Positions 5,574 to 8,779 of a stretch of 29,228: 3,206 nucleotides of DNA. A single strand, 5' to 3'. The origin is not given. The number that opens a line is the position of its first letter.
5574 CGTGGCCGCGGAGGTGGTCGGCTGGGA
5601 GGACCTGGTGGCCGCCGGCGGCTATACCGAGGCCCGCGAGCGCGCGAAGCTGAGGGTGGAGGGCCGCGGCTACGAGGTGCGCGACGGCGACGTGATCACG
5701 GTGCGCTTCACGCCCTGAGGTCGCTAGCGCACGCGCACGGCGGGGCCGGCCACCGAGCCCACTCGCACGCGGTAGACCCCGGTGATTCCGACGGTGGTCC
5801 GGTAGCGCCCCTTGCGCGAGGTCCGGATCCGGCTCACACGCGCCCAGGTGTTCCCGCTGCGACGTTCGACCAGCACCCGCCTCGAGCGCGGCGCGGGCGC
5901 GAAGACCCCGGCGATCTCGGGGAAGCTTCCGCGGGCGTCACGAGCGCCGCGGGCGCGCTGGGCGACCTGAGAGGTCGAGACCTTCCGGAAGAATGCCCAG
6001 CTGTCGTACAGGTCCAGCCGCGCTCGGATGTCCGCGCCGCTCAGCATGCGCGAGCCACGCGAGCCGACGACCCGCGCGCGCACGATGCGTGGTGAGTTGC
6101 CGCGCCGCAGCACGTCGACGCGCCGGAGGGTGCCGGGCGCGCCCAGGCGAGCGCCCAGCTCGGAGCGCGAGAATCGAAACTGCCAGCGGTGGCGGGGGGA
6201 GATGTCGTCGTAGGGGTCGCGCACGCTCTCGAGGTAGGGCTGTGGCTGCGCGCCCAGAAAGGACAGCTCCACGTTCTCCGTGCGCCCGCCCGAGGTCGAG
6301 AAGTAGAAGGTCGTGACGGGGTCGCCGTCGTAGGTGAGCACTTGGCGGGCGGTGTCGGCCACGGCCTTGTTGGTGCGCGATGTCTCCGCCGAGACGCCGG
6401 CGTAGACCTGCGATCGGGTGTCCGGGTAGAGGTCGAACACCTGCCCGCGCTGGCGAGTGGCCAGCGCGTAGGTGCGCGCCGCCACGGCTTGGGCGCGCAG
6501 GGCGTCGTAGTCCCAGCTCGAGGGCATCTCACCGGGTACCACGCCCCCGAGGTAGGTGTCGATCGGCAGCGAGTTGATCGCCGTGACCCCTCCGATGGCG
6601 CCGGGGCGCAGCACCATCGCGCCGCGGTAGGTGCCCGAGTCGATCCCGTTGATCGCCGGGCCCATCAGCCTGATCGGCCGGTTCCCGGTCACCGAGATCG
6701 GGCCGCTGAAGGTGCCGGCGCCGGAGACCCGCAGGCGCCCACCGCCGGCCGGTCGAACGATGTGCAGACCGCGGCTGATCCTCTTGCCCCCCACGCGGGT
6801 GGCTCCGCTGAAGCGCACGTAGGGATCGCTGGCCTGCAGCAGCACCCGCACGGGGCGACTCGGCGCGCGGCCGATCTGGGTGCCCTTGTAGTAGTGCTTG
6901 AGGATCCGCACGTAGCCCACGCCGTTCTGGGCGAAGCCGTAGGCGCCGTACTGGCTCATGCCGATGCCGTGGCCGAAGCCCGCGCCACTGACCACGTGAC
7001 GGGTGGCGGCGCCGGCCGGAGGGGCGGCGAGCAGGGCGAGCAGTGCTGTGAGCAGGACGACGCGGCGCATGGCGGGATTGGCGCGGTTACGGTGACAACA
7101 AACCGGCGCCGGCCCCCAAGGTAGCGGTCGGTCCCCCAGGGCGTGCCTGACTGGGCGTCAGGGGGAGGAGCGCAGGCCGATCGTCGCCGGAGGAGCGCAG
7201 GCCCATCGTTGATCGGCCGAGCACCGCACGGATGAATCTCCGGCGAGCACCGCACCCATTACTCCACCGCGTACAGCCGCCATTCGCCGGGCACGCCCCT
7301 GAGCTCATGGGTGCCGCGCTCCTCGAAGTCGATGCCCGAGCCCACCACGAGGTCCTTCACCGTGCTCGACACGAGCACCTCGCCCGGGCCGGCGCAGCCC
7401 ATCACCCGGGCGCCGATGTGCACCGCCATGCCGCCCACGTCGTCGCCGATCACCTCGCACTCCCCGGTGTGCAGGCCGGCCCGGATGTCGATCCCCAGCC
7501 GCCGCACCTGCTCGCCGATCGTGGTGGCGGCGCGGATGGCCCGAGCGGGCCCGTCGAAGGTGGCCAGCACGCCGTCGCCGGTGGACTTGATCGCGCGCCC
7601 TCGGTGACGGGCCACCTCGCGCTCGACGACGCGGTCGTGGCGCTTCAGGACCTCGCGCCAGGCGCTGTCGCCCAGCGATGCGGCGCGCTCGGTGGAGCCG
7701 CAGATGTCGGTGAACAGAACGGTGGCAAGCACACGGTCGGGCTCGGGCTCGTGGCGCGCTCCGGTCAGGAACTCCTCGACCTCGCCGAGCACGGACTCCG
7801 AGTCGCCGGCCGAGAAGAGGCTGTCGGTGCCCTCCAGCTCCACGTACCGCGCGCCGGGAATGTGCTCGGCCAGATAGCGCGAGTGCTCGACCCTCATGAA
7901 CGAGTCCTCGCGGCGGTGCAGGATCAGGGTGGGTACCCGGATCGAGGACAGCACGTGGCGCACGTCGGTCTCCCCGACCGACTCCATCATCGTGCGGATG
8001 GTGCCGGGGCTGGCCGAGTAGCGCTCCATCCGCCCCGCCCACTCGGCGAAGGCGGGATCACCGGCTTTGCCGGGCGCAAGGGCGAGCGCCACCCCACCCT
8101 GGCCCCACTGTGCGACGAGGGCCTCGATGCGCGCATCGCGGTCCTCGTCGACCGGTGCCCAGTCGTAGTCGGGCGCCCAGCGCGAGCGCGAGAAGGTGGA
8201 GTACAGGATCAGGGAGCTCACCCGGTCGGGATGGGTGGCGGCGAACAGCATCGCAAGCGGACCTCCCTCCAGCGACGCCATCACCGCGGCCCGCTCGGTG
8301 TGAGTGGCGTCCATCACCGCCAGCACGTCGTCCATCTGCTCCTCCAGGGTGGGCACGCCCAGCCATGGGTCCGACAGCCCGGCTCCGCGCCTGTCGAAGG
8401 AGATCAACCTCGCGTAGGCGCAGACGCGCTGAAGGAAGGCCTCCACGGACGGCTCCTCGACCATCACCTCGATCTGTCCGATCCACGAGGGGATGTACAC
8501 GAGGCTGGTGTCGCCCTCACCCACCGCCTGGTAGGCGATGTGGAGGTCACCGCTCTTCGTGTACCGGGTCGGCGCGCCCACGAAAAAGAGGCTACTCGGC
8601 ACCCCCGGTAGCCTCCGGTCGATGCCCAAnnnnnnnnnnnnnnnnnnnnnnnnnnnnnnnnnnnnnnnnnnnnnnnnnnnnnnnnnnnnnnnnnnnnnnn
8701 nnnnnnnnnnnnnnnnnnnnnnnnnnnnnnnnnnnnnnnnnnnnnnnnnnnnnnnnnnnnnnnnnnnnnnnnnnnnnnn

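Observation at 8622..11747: Candidate cyanobacterial-type 2-oxoglutarate decarboxylase + SSADH TCA shunt in an actinobacterium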

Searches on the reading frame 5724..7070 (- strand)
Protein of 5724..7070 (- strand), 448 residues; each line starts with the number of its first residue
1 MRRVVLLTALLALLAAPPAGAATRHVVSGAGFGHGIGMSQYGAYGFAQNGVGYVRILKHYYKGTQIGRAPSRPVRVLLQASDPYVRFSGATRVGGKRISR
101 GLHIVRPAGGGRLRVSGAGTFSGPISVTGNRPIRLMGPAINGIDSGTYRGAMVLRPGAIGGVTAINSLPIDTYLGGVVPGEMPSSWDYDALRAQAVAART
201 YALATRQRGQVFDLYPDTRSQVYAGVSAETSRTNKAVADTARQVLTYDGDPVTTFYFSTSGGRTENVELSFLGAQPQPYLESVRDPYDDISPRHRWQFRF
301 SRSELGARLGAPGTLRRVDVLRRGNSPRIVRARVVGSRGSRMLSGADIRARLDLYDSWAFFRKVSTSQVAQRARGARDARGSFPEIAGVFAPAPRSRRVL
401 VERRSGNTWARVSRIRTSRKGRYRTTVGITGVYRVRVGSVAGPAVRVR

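Call 6: search_protein_families(library=ncbifam, proteins=[window:5724-7070:-])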
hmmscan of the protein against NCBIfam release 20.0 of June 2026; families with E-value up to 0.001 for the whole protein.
window:5724-7070:- (448 aa): 2 families
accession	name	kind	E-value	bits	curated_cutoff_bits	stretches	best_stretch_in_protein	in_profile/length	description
TIGR02669.1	SpoIID_LytB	domain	4.1e-69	233.5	83.3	2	163-365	1-196/270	SpoIID/LytB domain-containing protein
TIGR02870.1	spore_II_D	equivalog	7.6e-47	160.1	234.75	2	164-375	68-300/338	stage II sporulation protein D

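Call 7: search_protein_families(library=pfam, proteins=[window:5724-7070:-])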
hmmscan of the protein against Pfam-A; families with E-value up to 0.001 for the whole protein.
window:5724-7070:- (448 aa): 1 family
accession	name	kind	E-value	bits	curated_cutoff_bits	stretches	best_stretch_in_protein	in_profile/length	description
PF08486.15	SpoIID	-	1e-26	93.9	23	1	160-247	3-97/97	Stage II sporulation protein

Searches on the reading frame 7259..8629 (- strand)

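Call 41: search_protein_families(library=pfam, proteins=[window:7259-8629:-], max_evalue=0.00001)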
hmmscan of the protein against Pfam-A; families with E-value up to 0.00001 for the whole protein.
window:7259-8629:- (456 aa): 3 families
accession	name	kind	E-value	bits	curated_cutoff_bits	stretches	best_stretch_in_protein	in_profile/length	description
PF00561.26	Abhydrolase_1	-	7.5e-12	45.9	25.8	1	73-267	28-235/245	alpha/beta hydrolase fold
PF12146.15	Hydrolase_4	-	9.7e-09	35.3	27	1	77-259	36-219/239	Serine aminopeptidase, S33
PF00211.25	Guanylate_cyc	-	1.5e-08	34.9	21.9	1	302-455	9-181/183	Adenylate and Guanylate cyclase catalytic domain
